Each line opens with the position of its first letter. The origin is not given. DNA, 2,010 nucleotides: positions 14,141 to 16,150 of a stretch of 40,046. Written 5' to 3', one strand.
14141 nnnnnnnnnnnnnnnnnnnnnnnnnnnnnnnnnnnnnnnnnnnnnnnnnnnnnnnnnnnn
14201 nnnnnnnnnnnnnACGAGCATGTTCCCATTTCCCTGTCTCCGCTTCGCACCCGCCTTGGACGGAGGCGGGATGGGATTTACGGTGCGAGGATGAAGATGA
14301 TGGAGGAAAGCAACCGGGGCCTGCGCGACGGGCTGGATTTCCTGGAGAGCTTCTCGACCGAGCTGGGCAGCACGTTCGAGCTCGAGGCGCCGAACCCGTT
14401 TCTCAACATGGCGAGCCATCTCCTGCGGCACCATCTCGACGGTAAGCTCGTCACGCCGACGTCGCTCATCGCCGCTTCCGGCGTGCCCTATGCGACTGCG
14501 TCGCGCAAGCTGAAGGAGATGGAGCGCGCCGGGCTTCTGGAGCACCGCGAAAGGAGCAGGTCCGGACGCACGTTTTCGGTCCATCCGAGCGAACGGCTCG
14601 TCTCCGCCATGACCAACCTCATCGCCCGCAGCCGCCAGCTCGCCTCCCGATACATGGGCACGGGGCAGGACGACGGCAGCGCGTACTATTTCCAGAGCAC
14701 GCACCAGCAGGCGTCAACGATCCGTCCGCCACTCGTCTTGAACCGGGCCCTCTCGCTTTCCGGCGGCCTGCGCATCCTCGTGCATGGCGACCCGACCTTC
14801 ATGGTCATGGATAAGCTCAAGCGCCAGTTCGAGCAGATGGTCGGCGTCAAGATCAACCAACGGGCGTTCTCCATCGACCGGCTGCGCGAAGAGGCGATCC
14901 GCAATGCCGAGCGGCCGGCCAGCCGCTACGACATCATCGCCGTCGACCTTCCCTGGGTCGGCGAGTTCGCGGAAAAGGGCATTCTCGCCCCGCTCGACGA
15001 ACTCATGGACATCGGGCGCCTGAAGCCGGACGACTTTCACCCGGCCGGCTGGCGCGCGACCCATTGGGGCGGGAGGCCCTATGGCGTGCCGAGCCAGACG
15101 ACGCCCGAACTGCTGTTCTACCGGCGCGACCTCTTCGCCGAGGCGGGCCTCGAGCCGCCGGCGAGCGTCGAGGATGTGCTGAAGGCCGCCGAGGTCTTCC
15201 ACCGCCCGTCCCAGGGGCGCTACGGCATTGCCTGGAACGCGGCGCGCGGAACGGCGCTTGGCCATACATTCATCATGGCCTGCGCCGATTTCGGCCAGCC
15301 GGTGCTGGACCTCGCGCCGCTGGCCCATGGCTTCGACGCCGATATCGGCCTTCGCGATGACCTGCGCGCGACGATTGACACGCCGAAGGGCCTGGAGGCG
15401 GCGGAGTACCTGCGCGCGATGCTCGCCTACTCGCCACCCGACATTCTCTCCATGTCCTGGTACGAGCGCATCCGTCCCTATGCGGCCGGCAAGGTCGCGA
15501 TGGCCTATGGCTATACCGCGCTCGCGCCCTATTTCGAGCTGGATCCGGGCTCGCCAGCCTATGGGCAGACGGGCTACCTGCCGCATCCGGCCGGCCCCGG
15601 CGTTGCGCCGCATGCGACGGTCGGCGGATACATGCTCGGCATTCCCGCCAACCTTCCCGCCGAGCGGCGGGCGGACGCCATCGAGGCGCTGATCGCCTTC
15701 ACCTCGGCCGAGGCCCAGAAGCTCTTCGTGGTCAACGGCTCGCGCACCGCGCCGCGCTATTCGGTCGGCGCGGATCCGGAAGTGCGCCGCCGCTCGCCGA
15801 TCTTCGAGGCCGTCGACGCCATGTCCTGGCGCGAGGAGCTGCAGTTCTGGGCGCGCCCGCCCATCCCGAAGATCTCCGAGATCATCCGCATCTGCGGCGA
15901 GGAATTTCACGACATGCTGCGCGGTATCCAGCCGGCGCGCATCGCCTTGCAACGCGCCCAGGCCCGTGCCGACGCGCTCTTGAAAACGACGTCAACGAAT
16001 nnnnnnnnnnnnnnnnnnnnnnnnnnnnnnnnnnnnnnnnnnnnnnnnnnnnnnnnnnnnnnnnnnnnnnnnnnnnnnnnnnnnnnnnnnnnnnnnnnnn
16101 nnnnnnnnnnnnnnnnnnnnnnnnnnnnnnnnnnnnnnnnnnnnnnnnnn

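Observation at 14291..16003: Second wHTH + solute-binding-domain fusion regulator heading an enzyme operon (copy 2)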

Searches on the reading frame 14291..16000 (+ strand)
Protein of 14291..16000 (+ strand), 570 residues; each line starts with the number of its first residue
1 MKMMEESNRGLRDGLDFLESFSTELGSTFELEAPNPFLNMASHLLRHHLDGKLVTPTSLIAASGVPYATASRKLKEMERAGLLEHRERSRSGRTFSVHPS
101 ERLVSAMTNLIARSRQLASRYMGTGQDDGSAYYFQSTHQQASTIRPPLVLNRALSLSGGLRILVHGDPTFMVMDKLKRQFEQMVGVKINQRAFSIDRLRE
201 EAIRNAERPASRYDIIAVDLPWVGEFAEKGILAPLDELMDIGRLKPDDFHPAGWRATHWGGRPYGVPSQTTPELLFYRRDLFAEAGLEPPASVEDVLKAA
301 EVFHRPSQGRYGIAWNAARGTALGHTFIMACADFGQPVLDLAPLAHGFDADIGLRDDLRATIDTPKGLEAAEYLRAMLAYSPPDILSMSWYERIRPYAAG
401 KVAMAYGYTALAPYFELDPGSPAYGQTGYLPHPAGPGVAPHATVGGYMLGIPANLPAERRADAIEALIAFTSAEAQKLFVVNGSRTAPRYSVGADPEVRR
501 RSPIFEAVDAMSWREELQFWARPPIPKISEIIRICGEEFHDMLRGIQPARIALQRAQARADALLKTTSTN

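Call 7: search_protein_families(library=pfam, proteins=[window:14291-16000:+], max_evalue=0.1)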
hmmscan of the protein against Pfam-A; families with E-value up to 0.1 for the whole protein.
window:14291-16000:+ (570 aa): 7 families
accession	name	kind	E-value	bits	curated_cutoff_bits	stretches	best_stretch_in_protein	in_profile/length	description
PF01547.30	SBP_bac_1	-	5.2e-29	102.7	26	1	179-477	16-307/307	Bacterial extracellular solute-binding protein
PF13416.11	SBP_bac_8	-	4.2e-21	76.4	27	1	176-499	2-272/279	Bacterial extracellular solute-binding protein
PF12802.13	MarR_2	-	0.00015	22.3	27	1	47-93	16-60/61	MarR family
PF12840.13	HTH_20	-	0.0062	16.9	27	1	54-86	19-51/51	Helix-turn-helix domain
PF09339.16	HTH_IclR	-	0.026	14.7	22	1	55-85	20-50/52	IclR helix-turn-helix domain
PF13545.12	HTH_Crp_2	-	0.035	14.5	27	1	61-88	30-57/70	Crp-like helix-turn-helix domain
PF01978.25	TrmB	-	0.073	13.4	25.6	0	56-89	25-58/68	Sugar-specific transcriptional regulator TrmB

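Call 8: search_protein_families(library=ncbifam, proteins=[window:14291-16000:+], max_evalue=0.1)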
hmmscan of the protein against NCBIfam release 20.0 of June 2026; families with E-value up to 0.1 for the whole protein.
window:14291-16000:+ (570 aa): 4 families
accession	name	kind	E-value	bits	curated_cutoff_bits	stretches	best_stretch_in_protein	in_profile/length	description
NF007011.0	PRK09474.1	equivalog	1.1e-07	31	291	1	158-318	31-178/396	maltose/maltodextrin ABC transporter substrate-binding protein MalE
TIGR04541.1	thiaminase_BcmE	equivalog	0.031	13.2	175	1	207-283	71-144/381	thiamine pyridinylase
NF033788.1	HTH_metalloreg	subfamily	0.048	13.5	55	1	54-90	26-62/77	metalloregulator ArsR/SmtB family transcription factor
NF053730.1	TransRegRv1152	equivalog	0.076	12.9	170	0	53-132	40-114/120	Rv1152 family transcriptional regulator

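Call 11: find_homologous_proteins(query=window:14291-16000:+)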
Query window:14291-16000:+ (570 aa): 1557 proteins with E <= 0.001 among 8000 candidates; the best 120 are listed.
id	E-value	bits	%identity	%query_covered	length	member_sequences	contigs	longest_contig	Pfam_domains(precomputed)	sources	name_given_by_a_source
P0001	0.0e+0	1280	99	100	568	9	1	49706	PF13416.12,PF01547.31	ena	-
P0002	0.0e+0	1024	78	99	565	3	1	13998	PF13416.12,PF01547.31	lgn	-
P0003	7.1e-280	948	73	98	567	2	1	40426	PF13416.12,PF01547.31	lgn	-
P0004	1.1e-262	891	70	98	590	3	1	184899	PF13416.12,PF01547.31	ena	-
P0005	5.8e-262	888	70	98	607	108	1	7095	PF13416.12,PF01547.31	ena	-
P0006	2.3e-260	883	70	98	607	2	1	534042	PF13416.12,PF01547.31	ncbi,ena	-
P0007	3.5e-260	883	66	98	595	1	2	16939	PF13416.12,PF01547.31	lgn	-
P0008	2.4e-259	880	69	98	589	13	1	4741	PF13416.12,PF01547.31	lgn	-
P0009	7.8e-259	878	69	98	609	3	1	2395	PF13416.12,PF01547.31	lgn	-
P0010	1.2e-258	877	68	98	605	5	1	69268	PF13416.12,PF01547.31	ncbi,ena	-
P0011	1.5e-258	877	70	98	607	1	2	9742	PF13416.12,PF01547.31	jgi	jgi:multiple sugar transport system substrate-binding protein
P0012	2.6e-258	876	69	97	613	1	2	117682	PF13416.12,PF01547.31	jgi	jgi:multiple sugar transport system substrate-binding protein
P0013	4.7e-258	875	69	98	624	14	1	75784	PF13416.12,PF01547.31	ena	-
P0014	5.3e-258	875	69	98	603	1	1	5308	PF13416.12,PF01547.31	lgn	-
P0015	1.9e-257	873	70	96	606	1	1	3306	PF13416.12,PF01547.31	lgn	-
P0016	6.3e-257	872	70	97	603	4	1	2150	PF13416.12,PF01547.31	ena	-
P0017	1.9e-256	870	68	97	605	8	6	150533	PF13416.12,PF01547.31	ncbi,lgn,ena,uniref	ncbi:extracellular solute-binding protein [Oricola sp.]|uniref:extracellular solute-binding protein 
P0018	4.1e-256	869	68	97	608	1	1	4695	PF13416.12,PF01547.31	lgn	-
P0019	5.4e-256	869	69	98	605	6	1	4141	PF13416.12,PF01547.31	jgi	-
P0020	7.1e-256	868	69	98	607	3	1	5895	PF13416.12,PF01547.31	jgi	jgi:multiple sugar transport system substrate-binding protein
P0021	9.1e-256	868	68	97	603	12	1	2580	PF13416.12,PF01547.31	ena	-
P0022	1.4e-255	867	68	98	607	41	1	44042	PF13416.12,PF01547.31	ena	-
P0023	1.5e-255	867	69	98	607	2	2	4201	PF13416.12,PF01547.31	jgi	jgi:multiple sugar transport system substrate-binding protein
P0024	2.7e-255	866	70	94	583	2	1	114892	PF13416.12,PF01547.31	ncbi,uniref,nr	ncbi:extracellular solute-binding protein [Oceaniglobus roseus]|uniref:extracellular solute-binding 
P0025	3.5e-255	866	67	98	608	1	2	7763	PF13416.12,PF01547.31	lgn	-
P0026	4.8e-255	866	68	98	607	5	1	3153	PF13416.12,PF01547.31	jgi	jgi:multiple sugar transport system substrate-binding protein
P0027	7.4e-255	865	68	96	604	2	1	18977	PF13416.12,PF01547.31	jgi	jgi:multiple sugar transport system substrate-binding protein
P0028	3.0e-254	863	69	96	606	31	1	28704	PF13416.12,PF01547.31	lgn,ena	-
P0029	4.1e-254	862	67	99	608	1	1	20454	PF13416.12,PF01547.31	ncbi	-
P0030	4.5e-254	862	68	97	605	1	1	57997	PF13416.12,PF01547.31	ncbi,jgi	-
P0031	4.8e-254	862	69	96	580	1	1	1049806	PF13416.12,PF01547.31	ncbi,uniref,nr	ncbi:extracellular solute-binding protein [Histidinibacterium aquaticum]|uniref:Extracellular solute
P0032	5.1e-254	862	67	97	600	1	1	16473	PF13416.12,PF01547.31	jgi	jgi:multiple sugar transport system substrate-binding protein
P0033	8.4e-254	861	67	97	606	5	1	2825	PF13416.12,PF01547.31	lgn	-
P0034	1.4e-253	861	68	97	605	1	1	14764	PF13416.12,PF01547.31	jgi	jgi:multiple sugar transport system substrate-binding protein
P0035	1.4e-253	861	68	98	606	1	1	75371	PF13416.12,PF01547.31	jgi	jgi:multiple sugar transport system substrate-binding protein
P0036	1.7e-253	860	68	97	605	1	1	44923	PF13416.12,PF01547.31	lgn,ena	-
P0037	2.6e-253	860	67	97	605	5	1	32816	PF13416.12,PF01547.31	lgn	-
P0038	8.8e-253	858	68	97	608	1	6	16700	PF13416.12,PF01547.31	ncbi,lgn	-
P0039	1.0e-252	858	67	97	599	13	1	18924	PF13416.12,PF01547.31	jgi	jgi:multiple sugar transport system substrate-binding protein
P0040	1.5e-252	857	67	97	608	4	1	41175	PF13416.12,PF01547.31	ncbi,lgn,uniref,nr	ncbi:extracellular solute-binding protein [Defluviimonas aestuarii]|uniref:extracellular solute-bind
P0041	1.9e-252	857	68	96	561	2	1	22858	PF13416.12,PF01547.31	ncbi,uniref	ncbi:extracellular solute-binding protein [Roseovarius salis]|uniref:ABC transporter substrate-bindi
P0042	2.0e-252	857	67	96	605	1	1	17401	PF13416.12,PF01547.31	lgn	-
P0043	2.0e-252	857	66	98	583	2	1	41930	PF13416.12,PF01547.31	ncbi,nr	ncbi:MAG: extracellular solute-binding protein [Pseudorhodobacter sp.]|nr:extracellular solute-bindi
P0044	2.7e-252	856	67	98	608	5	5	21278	PF13416.12,PF01547.31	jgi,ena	-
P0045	2.9e-252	856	66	99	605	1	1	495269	PF13416.12,PF01547.31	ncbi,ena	-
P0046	3.3e-252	856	67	97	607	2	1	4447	PF13416.12,PF01547.31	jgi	jgi:multiple sugar transport system substrate-binding protein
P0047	3.8e-252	856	67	97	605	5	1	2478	PF13416.12,PF01547.31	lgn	-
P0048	4.0e-252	856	67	97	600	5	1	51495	PF13416.12,PF01547.31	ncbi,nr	ncbi:extracellular solute-binding protein [Thioclava sp. BHET1]|nr:extracellular solute-binding prot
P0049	4.1e-252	856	67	97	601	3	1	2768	PF13416.12,PF01547.31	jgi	jgi:multiple sugar transport system substrate-binding protein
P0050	8.4e-252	855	68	97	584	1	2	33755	PF13416.12,PF01547.31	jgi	-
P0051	8.6e-252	855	68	98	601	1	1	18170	PF13416.12,PF01547.31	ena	-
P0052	8.8e-252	855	68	97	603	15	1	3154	PF13416.12,PF01547.31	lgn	-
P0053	9.1e-252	855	68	98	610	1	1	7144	PF13416.12,PF01547.31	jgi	jgi:multiple sugar transport system substrate-binding protein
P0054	9.1e-252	855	68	98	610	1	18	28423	PF13416.12,PF01547.31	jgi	jgi:multiple sugar transport system substrate-binding protein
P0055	1.2e-251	854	68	98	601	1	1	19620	PF13416.12,PF01547.31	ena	-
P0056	1.3e-251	854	66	97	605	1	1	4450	PF13416.12,PF01547.31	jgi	jgi:multiple sugar transport system substrate-binding protein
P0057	1.3e-251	854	69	95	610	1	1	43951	PF13416.12,PF01547.31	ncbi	-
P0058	1.3e-251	854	69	93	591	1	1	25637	PF13416.12,PF01547.31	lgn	-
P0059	1.7e-251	854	67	94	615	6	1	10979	PF13416.12,PF01547.31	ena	-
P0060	2.7e-251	853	68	97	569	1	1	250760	PF13416.12,PF01547.31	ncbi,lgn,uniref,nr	ncbi:ABC transporter substrate-binding protein [Roseisalinus antarcticus]|uniref:Bacterial extracell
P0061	5.7e-251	852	66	97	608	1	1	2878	PF13416.12,PF01547.31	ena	-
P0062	6.9e-251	852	69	97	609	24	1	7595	PF13416.12,PF01547.31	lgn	-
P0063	7.5e-251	852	70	94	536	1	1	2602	PF13416.12,PF01547.31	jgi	jgi:multiple sugar transport system substrate-binding protein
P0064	7.9e-251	852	68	98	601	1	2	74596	PF13416.12,PF01547.31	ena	-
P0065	8.0e-251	852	66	97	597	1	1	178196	PF13416.12,PF01547.31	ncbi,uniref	ncbi:ABC transporter substrate-binding protein [Falsihalocynthiibacter sp. S25ZX9]|uniref:ABC transp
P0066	1.1e-250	851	68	95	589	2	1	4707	PF13416.12,PF01547.31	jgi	jgi:multiple sugar transport system substrate-binding protein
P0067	1.1e-250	851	67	98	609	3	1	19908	PF13416.12,PF01547.31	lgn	-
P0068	1.2e-250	851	66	98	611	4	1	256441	PF13416.12,PF01547.31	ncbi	-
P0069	1.2e-250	851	68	96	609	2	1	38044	PF13416.12,PF01547.31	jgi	jgi:multiple sugar transport system substrate-binding protein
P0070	1.7e-250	851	66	97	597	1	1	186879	PF13416.12,PF01547.31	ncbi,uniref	ncbi:ABC transporter substrate-binding protein [Falsihalocynthiibacter sp. BN13B15]|uniref:ABC trans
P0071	1.7e-250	851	67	97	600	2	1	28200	PF13416.12,PF01547.31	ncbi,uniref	ncbi:ABC transporter substrate-binding protein [Thioclava arctica]|uniref:ABC transporter substrate-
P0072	1.8e-250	850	66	99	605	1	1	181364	PF13416.12,PF01547.31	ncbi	-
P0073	1.9e-250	850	68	96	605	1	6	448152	PF13416.12,PF01547.31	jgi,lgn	jgi:multiple sugar transport system substrate-binding protein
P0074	2.1e-250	850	68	97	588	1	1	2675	PF13416.12,PF01547.31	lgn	-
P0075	2.7e-250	850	68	97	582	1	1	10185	PF13416.12,PF01547.31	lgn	-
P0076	3.0e-250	850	69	94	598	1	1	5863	PF13416.12,PF01547.31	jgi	-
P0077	3.2e-250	850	67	97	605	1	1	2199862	PF13416.12,PF01547.31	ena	-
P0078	3.4e-250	850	68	98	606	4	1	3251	PF13416.12,PF01547.31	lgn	-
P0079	3.7e-250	849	66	98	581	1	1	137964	PF13416.12,PF01547.31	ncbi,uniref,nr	ncbi:ABC transporter substrate-binding protein [Tropicimonas sp. IMCC34043]|uniref:ABC transporter s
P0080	3.9e-250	849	67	98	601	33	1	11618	PF13416.12,PF01547.31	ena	-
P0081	4.1e-250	849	68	98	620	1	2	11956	PF13416.12,PF01547.31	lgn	-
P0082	4.3e-250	849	70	93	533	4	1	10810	PF13416.12,PF01547.31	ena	-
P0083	5.5e-250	849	67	97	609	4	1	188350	PF13416.12,PF01547.31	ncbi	-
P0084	6.7e-250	849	68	97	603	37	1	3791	PF13416.12,PF01547.31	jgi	jgi:multiple sugar transport system substrate-binding protein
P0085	7.7e-250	848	67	98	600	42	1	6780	PF13416.12,PF01547.31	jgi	jgi:multiple sugar transport system substrate-binding protein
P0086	7.8e-250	848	68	97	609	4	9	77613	PF13416.12,PF01547.31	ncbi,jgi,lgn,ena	-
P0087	9.9e-250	848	66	97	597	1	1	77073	PF13416.12,PF01547.31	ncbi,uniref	ncbi:ABC transporter substrate-binding protein [Falsihalocynthiibacter arcticus]|uniref:ABC transpor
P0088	1.1e-249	848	67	97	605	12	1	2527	PF13416.12,PF01547.31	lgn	-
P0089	1.2e-249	848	67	97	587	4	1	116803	PF13416.12,PF01547.31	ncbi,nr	ncbi:extracellular solute-binding protein [Rhodobacteraceae bacterium W635]|nr:extracellular solute-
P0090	1.3e-249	848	68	96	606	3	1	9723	PF13416.12,PF01547.31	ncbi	-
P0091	1.4e-249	848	67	97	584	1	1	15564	PF13416.12,PF01547.31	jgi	-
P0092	1.6e-249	847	67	97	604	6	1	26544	PF13416.12,PF01547.31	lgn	-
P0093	1.7e-249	847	67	97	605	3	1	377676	PF13416.12,PF01547.31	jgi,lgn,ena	-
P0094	1.8e-249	847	66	99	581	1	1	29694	PF13416.12,PF01547.31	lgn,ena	-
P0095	1.9e-249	847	67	97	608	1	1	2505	PF13416.12,PF01547.31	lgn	-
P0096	2.1e-249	847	66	99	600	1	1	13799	PF13416.12,PF01547.31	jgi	-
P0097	2.1e-249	847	67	97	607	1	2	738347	PF13416.12,PF01547.31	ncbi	ncbi:MAG: extracellular solute-binding protein [Stappiaceae bacterium]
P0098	2.4e-249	847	66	97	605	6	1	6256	PF13416.12,PF01547.31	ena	-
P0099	2.5e-249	847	68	96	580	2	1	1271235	PF13416.12,PF01547.31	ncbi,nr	ncbi:extracellular solute-binding protein [Roseobacter insulae]|nr:extracellular solute-binding prot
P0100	3.3e-249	846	67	97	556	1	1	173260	PF13416.12,PF01547.31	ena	-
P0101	3.9e-249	846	67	96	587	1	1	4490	PF13416.12,PF01547.31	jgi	jgi:multiple sugar transport system substrate-binding protein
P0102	4.3e-249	846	66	95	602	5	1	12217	PF13416.12,PF01547.31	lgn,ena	-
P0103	5.9e-249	845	67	97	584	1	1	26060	PF13416.12,PF01547.31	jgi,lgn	-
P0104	6.1e-249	845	67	97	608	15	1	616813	PF13416.12,PF01547.31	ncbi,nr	ncbi:extracellular solute-binding protein [Rhodophyticola sp. DY48A3-103]|nr:extracellular solute-bi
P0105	6.5e-249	845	67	97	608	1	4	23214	PF13416.12,PF01547.31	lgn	-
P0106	6.6e-249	845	69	94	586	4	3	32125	PF13416.12,PF01547.31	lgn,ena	-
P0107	6.8e-249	845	68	98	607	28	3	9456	PF13416.12,PF01547.31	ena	-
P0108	1.1e-248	845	68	97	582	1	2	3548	PF13416.12,PF01547.31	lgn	-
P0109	1.5e-248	844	66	99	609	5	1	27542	PF13416.12,PF01547.31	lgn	-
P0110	1.6e-248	844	66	97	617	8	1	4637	PF13416.12,PF01547.31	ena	-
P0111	1.7e-248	844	67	97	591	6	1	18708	PF13416.12,PF01547.31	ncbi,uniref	ncbi:extracellular solute-binding protein [Roseovarius sp. SYSU LYC5161]|uniref:extracellular solute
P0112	1.7e-248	844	67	97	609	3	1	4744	PF13416.12,PF12802.14,PF01547.31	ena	-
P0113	1.8e-248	844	68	93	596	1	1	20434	PF13416.12,PF01547.31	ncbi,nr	ncbi:sugar ABC transporter substrate-binding protein [Rhodobacteraceae bacterium WD3A24]|nr:sugar AB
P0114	1.9e-248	844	67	98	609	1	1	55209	PF13416.12,PF01547.31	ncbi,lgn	-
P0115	3.8e-248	843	67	97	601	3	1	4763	PF13416.12,PF01547.31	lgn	-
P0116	4.0e-248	843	67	97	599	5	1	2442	PF13416.12,PF01547.31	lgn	-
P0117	4.4e-248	843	66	98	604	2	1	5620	PF13416.12,PF01547.31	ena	-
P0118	4.4e-248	843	67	97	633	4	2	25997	PF13416.12,PF01547.31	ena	-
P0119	4.6e-248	843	66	98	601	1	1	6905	PF13416.12,PF01547.31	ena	-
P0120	4.7e-248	842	66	97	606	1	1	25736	PF13416.12,PF01547.31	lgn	-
